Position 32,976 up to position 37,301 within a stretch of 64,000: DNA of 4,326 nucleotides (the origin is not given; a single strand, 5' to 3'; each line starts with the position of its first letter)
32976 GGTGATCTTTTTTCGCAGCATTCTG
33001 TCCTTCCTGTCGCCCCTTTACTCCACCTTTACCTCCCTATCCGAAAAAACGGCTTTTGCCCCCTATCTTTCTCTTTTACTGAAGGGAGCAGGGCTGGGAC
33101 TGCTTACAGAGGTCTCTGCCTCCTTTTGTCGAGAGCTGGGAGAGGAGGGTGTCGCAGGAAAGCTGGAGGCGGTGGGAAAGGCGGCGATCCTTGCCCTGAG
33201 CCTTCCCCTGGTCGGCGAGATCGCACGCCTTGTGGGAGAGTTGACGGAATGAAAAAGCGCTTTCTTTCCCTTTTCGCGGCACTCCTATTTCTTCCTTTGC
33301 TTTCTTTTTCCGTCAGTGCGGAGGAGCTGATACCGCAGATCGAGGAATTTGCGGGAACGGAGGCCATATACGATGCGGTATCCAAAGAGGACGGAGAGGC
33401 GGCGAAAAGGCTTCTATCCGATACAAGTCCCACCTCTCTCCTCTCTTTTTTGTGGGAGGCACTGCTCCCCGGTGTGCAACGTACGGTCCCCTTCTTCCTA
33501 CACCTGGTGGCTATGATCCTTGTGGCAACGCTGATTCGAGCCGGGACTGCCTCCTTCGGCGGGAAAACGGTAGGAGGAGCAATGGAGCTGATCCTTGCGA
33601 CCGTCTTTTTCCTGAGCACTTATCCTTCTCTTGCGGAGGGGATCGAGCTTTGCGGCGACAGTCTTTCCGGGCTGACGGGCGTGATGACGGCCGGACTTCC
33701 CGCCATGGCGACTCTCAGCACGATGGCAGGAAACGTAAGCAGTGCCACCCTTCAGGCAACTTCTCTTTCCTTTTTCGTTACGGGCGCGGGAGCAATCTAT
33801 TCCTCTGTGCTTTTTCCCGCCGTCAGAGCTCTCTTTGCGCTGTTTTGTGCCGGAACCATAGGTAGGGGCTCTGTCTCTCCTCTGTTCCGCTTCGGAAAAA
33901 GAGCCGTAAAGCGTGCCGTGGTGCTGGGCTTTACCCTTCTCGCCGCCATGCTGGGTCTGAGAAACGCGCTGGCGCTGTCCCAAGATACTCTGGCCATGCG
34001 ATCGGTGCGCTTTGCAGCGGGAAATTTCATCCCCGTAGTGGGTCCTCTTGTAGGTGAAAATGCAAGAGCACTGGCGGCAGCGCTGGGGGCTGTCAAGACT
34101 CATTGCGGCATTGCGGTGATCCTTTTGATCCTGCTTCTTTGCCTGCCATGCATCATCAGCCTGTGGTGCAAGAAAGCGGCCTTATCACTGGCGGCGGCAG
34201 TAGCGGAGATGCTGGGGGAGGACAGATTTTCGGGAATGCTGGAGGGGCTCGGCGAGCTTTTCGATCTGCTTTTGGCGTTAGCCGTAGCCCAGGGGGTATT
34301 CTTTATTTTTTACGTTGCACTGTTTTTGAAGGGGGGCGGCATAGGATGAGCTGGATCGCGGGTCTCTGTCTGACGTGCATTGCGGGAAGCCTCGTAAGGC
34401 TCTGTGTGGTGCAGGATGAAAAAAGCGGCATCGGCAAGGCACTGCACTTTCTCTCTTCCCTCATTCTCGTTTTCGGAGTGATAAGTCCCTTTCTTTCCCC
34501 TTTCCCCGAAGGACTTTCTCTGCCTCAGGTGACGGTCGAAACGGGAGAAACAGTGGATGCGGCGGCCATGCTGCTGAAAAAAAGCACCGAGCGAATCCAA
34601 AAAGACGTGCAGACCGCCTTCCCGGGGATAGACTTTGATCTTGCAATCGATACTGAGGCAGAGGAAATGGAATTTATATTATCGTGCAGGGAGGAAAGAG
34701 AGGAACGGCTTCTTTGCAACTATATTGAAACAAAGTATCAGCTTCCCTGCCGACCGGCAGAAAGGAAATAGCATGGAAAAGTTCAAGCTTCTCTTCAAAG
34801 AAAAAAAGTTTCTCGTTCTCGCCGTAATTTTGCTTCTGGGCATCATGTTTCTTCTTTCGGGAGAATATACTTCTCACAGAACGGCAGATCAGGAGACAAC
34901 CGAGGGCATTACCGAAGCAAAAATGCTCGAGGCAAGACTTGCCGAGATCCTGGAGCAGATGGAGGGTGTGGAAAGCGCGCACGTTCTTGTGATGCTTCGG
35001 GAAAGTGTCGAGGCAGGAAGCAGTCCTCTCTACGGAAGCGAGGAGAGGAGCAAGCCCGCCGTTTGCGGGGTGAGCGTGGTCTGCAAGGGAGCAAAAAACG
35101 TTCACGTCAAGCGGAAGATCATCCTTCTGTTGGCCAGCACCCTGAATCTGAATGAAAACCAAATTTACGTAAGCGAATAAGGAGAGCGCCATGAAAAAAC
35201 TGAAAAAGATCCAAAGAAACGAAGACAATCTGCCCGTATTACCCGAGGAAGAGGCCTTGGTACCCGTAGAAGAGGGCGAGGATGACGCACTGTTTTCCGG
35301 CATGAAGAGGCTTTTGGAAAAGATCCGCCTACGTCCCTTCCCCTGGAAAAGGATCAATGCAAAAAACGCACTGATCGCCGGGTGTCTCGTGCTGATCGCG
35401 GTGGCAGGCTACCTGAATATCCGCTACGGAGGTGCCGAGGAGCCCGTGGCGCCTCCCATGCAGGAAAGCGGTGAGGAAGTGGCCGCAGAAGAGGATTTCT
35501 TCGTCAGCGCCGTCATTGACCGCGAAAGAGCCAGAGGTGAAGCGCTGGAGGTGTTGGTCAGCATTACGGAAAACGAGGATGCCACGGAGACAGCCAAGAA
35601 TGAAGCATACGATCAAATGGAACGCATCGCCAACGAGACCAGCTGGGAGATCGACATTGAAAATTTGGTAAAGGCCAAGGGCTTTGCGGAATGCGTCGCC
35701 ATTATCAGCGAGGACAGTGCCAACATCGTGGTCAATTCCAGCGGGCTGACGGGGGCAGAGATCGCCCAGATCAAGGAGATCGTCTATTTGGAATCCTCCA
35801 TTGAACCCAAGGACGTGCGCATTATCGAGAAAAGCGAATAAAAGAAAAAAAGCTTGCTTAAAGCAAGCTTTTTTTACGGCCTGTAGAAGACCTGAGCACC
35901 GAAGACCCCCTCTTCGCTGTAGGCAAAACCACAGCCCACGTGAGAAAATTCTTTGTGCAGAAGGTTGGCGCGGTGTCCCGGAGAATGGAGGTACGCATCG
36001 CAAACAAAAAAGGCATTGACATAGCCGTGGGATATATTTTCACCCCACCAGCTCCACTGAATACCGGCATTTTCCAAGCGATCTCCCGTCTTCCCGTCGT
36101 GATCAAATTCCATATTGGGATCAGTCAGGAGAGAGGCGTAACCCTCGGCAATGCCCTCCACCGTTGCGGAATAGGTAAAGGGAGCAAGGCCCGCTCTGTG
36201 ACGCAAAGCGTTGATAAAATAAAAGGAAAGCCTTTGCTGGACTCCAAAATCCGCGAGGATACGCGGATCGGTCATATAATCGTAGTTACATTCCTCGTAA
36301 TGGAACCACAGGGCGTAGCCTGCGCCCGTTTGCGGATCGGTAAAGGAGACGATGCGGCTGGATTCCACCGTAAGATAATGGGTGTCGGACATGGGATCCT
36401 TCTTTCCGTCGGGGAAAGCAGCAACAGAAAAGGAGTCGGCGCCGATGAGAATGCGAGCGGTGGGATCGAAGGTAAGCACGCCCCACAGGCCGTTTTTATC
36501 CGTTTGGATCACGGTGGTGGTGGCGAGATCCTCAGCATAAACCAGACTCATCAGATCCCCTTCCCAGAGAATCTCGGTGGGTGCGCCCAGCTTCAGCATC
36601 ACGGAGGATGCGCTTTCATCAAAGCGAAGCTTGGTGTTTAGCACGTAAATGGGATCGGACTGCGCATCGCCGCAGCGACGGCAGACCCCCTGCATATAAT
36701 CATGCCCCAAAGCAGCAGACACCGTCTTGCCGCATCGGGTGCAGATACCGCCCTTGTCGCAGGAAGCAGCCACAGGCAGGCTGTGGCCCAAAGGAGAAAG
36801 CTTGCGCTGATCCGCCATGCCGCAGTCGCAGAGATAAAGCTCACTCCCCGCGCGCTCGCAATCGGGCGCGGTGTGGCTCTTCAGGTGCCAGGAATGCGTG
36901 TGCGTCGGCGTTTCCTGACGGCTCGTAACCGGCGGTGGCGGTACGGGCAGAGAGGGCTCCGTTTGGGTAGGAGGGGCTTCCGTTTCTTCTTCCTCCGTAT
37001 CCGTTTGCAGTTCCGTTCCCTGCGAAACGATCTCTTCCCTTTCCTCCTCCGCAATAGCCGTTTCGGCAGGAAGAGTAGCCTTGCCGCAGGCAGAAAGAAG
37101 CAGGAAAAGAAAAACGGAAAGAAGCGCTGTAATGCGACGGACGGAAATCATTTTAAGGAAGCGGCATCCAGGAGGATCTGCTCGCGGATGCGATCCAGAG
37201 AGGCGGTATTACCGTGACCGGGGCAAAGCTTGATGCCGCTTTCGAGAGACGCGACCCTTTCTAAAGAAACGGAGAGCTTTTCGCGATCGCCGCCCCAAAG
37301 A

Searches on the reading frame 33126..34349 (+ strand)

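Call 84: search_protein_families(library=pfam, proteins=[window:33126-34349:+], max_evalue=0.0001)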
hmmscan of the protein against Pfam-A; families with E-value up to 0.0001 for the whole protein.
window:33126-34349:+ (407 aa): 1 family
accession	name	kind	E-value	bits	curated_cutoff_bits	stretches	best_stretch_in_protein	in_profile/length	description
PF09546.15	Spore_III_AE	-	1.6e-36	126.6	27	1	100-400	17-317/321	Stage III sporulation protein AE (spore_III_AE)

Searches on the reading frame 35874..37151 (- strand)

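Call 84: search_protein_families(library=pfam, proteins=[window:35874-37151:-], max_evalue=0.0001)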
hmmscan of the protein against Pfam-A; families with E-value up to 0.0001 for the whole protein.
window:35874-37151:- (425 aa): 1 family
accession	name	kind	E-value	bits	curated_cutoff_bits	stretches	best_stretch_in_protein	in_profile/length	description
PF00188.32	CAP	-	5.3e-13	50.3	21.1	1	311-417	2-110/117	Cysteine-rich secretory protein family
